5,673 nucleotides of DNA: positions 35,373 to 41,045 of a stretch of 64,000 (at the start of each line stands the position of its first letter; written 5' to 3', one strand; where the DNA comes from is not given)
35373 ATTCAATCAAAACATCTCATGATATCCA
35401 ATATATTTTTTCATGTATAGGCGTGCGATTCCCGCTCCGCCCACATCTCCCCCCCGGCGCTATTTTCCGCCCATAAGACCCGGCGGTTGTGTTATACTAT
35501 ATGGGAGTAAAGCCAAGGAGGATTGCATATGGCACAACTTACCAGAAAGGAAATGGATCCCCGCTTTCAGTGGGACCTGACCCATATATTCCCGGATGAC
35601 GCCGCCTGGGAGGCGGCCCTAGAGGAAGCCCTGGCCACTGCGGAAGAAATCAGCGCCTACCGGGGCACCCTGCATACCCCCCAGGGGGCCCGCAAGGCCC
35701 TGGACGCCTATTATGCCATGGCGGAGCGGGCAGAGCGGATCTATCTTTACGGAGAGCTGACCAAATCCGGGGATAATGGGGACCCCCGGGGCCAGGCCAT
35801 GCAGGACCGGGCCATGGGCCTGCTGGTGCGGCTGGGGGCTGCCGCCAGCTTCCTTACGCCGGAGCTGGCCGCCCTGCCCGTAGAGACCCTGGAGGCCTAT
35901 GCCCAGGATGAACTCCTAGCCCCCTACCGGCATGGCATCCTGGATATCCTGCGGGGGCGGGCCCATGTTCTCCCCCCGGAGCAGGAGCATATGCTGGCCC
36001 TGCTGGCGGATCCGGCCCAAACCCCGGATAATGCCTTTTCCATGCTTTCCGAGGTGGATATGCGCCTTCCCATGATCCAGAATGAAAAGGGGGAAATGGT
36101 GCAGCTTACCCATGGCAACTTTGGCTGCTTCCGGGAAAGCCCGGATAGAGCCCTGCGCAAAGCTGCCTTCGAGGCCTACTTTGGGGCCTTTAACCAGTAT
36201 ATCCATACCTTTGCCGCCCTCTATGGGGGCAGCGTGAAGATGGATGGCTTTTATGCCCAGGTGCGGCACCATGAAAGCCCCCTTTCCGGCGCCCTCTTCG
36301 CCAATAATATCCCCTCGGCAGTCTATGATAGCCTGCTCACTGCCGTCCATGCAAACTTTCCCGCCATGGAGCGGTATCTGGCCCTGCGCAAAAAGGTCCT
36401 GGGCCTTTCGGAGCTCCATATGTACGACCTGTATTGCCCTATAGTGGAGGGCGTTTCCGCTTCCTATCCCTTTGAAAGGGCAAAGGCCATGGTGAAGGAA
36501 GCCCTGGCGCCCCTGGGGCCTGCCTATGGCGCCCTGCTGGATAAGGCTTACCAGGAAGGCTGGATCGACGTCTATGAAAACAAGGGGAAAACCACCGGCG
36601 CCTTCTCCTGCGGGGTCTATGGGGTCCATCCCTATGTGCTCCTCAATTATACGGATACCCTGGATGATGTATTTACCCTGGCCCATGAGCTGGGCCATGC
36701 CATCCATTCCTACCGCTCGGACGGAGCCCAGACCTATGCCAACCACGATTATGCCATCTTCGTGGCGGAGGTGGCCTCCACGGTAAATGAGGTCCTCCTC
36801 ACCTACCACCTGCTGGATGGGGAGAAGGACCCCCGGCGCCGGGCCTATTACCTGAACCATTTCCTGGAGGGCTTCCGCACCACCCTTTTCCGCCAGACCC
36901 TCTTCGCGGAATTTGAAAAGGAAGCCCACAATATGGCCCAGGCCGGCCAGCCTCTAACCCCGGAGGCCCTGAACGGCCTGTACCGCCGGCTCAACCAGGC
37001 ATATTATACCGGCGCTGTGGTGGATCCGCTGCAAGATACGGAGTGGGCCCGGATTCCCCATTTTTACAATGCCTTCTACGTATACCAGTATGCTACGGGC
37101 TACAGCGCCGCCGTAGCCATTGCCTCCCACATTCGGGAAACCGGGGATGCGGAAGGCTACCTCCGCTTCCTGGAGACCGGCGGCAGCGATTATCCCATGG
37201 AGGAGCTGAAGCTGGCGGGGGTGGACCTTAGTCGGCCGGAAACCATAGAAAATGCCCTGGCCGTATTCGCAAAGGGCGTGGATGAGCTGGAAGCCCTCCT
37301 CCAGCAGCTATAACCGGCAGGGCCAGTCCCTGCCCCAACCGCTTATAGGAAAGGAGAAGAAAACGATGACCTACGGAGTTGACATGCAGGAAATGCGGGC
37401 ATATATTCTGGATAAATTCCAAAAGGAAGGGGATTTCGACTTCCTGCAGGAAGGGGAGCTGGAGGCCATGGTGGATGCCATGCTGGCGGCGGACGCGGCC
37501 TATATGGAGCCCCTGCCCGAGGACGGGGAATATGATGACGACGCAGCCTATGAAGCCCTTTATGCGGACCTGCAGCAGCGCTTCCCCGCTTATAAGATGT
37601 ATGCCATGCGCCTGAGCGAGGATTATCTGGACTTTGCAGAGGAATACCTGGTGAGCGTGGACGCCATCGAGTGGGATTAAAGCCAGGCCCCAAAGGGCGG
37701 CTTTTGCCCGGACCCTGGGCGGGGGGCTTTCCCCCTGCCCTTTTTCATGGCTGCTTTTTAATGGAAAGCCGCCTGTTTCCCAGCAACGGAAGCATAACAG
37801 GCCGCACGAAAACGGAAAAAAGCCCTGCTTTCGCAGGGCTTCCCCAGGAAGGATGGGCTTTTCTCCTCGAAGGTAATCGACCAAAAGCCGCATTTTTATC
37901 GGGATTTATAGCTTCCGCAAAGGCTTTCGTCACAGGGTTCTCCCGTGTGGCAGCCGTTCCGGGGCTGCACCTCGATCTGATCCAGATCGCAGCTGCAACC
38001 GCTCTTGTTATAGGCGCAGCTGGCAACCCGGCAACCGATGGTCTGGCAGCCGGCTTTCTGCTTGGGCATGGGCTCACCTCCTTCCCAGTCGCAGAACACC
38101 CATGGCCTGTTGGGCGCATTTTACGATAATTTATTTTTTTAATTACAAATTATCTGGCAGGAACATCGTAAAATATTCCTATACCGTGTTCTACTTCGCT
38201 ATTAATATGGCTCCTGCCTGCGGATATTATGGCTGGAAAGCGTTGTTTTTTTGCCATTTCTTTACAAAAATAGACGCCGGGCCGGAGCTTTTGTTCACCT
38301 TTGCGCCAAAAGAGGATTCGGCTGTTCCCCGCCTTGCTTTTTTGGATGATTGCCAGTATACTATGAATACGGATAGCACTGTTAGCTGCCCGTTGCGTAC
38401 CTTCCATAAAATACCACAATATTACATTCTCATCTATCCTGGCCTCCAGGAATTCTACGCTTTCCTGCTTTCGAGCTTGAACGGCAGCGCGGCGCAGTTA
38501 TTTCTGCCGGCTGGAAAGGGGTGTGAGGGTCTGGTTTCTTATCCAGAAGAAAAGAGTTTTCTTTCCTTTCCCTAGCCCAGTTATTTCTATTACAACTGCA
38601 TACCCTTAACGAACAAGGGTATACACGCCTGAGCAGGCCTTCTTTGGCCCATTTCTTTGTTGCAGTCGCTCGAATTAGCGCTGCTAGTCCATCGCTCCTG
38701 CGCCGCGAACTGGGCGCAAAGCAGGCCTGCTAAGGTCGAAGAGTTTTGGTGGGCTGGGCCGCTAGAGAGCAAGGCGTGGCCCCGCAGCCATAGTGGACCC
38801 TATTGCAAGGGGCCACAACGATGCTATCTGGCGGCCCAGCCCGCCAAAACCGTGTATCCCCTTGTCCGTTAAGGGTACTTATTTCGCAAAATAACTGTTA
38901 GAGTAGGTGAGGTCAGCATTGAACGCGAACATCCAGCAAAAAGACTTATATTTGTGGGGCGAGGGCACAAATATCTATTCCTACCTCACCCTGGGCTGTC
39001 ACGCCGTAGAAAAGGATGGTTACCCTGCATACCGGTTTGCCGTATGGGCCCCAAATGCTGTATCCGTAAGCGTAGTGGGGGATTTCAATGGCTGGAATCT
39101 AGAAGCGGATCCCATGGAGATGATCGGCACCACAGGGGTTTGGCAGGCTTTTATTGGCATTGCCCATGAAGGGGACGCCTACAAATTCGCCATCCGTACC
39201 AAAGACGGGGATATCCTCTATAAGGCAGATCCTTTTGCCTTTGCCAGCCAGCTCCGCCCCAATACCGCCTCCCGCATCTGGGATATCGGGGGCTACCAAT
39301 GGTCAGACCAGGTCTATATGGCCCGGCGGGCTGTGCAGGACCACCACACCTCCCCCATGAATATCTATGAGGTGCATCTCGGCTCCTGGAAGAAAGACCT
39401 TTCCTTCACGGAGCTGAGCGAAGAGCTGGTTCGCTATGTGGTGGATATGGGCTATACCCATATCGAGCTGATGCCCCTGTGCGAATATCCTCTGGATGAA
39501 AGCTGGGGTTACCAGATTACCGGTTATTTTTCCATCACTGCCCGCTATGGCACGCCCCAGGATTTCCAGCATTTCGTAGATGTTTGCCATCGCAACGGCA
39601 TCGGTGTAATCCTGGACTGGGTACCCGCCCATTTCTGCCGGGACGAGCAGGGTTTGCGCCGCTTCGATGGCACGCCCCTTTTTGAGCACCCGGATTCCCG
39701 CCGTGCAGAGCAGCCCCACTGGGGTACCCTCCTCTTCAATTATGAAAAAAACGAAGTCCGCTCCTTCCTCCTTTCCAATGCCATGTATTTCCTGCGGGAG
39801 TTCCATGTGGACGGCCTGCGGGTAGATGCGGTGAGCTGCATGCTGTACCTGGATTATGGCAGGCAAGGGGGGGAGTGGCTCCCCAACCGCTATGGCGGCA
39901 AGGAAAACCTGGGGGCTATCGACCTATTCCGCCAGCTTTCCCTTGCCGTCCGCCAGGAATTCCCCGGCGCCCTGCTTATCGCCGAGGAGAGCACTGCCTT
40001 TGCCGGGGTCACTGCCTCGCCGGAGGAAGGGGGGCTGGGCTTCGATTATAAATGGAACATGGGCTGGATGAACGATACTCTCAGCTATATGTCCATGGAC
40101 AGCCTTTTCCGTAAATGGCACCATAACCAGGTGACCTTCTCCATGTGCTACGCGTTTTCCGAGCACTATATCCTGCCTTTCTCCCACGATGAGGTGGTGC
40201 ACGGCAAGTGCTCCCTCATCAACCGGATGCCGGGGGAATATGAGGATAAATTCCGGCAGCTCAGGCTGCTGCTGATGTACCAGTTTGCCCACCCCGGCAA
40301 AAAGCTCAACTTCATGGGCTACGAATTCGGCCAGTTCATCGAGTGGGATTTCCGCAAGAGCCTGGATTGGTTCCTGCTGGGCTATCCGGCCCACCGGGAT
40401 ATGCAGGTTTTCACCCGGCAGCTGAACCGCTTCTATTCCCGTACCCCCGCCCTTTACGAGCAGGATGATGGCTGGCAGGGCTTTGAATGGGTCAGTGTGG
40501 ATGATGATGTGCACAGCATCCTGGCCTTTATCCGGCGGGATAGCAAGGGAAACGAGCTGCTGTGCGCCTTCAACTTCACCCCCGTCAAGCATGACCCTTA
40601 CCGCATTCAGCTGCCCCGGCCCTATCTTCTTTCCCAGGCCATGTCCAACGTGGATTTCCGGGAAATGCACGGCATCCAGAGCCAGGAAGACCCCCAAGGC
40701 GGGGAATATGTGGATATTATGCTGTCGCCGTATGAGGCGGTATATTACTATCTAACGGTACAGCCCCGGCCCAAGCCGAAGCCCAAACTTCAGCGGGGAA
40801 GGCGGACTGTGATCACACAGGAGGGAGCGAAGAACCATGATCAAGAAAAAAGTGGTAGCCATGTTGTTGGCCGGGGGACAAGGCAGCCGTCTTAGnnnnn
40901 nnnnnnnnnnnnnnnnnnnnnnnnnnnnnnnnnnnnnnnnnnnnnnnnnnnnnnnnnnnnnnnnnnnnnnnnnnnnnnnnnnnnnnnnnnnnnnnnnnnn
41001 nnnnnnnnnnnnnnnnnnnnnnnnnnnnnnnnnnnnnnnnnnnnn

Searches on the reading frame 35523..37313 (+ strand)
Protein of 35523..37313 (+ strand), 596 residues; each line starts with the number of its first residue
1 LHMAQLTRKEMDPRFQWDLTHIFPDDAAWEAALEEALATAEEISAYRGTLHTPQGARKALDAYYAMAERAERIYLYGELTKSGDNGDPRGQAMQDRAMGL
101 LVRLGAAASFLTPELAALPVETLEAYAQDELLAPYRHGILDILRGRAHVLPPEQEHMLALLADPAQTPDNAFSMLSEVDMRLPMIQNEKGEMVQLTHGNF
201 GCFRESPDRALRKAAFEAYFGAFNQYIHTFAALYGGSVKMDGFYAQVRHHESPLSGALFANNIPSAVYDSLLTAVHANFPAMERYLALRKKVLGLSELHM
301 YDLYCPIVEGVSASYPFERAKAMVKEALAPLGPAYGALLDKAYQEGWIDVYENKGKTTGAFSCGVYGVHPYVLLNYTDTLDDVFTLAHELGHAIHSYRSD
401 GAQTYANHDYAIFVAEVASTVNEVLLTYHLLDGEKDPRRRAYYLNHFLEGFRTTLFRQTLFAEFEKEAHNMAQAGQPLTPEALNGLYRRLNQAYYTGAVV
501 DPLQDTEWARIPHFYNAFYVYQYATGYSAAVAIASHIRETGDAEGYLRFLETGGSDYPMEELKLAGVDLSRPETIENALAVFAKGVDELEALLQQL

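Call 13: search_protein_families(library=pfam, proteins=[window:35523-37313:+])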
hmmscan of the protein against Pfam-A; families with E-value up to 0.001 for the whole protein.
window:35523-37313:+ (596 aa): 3 families
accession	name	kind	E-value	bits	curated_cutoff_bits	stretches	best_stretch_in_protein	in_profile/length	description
PF01432.26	Peptidase_M3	-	1e-70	239.8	27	1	204-580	3-456/457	Peptidase family M3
PF08439.15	Peptidase_M3_N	-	2.3e-16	60.2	25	1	114-181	1-69/70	Oligopeptidase F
PF06114.19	Peptidase_M78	-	0.00017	21.8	22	1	351-411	10-71/123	IrrE N-terminal-like domain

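Call 71: find_encoding_contigs(protein=window:35529-37313:+, flank=3500, max_places=8)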
Protein window:35529-37313:+ (594 aa): no gene with exactly this product is on record in the collection.

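Call 72: find_encoding_contigs(protein=window:35523-37313:+, flank=3500, max_places=8)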
Protein window:35523-37313:+ (596 aa): no gene with exactly this product is on record in the collection.

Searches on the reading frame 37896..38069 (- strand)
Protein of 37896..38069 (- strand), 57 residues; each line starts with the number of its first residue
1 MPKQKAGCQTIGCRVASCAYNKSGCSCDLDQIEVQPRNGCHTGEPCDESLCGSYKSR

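Call 73: find_encoding_contigs(protein=window:37896-38069:-, flank=2500, max_places=10)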
Protein window:37896-38069:- (57 aa): no gene with exactly this product is on record in the collection.

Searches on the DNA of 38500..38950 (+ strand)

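Call 5: search_rna_families(source=window, start=38500, end=38950, threshold=evalue, max_evalue=10, show_alignments=3)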
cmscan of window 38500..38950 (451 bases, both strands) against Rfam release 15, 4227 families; matches with E-value up to 10: 3.
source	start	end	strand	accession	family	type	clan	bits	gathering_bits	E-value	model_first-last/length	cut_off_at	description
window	38743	38848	-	RF00779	MIR474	Gene; miRNA;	-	20.2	48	0.17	1-107/107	no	MIR474 microRNA precursor family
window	38738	38863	+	RF03486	mir-3940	Gene; miRNA;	-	16.7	84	3.1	1-92/92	no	mir-3940 microRNA precursor family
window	38831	38850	+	RF01079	RF_site3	Cis-reg; frameshift_element;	-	16.2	50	2.6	14-33/39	no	Putative RNA-dependent RNA polymerase ribosomal frameshift site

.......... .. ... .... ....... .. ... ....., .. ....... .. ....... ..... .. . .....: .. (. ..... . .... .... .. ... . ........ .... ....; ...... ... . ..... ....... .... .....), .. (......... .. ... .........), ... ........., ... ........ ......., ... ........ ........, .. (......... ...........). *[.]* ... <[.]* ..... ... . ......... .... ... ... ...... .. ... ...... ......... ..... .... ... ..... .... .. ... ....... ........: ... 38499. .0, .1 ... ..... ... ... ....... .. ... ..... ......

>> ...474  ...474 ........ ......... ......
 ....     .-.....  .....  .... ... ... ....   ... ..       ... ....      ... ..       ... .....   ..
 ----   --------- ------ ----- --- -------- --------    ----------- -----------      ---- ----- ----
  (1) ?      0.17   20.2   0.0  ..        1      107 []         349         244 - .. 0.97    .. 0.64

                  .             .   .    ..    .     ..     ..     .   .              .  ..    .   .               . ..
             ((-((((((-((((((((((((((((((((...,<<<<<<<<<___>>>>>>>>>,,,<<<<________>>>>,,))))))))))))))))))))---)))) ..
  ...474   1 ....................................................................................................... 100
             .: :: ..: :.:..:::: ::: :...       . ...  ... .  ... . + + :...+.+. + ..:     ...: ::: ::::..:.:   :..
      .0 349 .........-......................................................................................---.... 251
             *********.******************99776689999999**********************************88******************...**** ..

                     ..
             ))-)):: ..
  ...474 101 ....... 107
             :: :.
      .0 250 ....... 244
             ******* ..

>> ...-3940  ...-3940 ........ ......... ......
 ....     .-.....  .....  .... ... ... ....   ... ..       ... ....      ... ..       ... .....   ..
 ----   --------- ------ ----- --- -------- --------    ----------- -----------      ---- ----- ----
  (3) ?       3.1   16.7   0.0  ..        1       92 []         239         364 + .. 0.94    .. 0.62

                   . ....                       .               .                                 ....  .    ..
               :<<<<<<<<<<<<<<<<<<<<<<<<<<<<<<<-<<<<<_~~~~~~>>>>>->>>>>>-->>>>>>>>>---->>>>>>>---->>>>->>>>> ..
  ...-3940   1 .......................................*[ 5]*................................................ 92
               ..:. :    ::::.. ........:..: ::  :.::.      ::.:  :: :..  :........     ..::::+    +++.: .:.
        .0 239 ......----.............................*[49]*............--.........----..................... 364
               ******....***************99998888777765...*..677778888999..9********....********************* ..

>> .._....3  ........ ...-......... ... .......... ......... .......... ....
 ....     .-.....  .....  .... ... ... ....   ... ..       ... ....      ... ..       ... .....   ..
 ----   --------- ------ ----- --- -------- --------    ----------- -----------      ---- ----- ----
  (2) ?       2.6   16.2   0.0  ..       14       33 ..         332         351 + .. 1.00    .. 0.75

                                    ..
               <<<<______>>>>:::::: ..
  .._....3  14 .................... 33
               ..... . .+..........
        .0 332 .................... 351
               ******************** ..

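Call 14: search_dna_similar(query=window:38595-38885:+, collection=plasmids, mode=distant, max_evalue=0.01)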
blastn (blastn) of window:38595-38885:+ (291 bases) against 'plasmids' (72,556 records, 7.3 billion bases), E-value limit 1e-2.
No match.

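Call 15: search_dna_similar(query=window:38595-38885:+, collection=phages, mode=distant, max_evalue=0.01)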
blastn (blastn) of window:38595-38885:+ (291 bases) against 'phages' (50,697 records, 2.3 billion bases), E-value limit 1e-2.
No match.

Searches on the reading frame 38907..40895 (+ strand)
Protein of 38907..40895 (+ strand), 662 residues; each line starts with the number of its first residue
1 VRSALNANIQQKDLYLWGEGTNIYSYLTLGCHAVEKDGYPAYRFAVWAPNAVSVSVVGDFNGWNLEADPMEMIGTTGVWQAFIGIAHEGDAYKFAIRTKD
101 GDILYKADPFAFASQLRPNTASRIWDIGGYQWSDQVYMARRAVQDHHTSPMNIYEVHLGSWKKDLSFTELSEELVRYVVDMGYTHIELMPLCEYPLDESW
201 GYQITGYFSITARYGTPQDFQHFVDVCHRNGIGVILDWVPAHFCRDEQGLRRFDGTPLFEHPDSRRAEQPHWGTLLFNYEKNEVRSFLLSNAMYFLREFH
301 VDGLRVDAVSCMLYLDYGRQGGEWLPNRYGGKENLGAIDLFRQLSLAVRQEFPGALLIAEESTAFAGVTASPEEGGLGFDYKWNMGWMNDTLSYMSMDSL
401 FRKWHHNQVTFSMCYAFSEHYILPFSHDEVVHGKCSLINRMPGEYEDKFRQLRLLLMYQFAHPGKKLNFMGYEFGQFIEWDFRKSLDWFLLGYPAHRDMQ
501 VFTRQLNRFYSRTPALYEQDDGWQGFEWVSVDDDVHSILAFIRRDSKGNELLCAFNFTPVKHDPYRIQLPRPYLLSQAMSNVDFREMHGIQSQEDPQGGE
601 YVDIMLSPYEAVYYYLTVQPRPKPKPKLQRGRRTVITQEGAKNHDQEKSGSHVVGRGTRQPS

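Call 13: search_protein_families(library=pfam, proteins=[window:38907-40895:+])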
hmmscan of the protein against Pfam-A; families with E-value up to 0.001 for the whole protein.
window:38907-40895:+ (662 aa): 4 families
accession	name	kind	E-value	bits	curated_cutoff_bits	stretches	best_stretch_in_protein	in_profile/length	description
PF02922.24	CBM_48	-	2.1e-19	70.1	22.4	1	29-111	2-83/83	Carbohydrate-binding module 48 (Isoamylase N-terminal domain)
PF00128.31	Alpha-amylase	-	4.6e-17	62.8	22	1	175-245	25-94/446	Alpha amylase, catalytic domain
PF02806.24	Alpha-amylase_C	-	1.4e-08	35.4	21.2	1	528-614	1-92/95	Alpha amylase, C-terminal all-beta domain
PF22019.2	GlgB_N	-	0.001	19.6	27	0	28-109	19-93/94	alpha-1,4-glucan branching enzyme GlgB, N-terminal domain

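Call 62: find_encoding_contigs(protein=window:38919-40892:+, flank=3000, max_places=8)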
Protein seq(658 aa) (658 aa): no gene with exactly this product is on record in the collection.

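Call 66: find_encoding_contigs(protein=window:38907-40895:+, flank=4000, max_places=8)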
Protein window:38907-40895:+ (662 aa): 1 contig read that carries it; 1 place shown.
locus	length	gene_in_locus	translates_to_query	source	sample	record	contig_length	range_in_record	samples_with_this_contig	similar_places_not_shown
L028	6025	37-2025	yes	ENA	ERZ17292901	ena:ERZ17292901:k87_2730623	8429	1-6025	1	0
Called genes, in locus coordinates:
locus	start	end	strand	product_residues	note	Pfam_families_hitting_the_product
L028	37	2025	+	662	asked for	PF02922:CBM_48, PF00128:Alpha-amylase, PF02806:Alpha-amylase_C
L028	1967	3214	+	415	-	PF00483:NTP_transferase, PF25084:LbH_EIF2B, PF24894:Hexapep_GlmU, PF25087:GMPPB_C, PF00132:Hexapep (weak)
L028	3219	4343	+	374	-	PF00483:NTP_transferase, PF24894:Hexapep_GlmU, PF25084:LbH_EIF2B (weak), PF25087:GMPPB_C (weak)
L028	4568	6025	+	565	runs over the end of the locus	PF08323:Glyco_transf_5, PF13439:Glyco_transf_4 (faint), PF13579:Glyco_trans_4_4 (faint), PF00534:Glycos_transf_1, PF13692:Glyco_trans_1_4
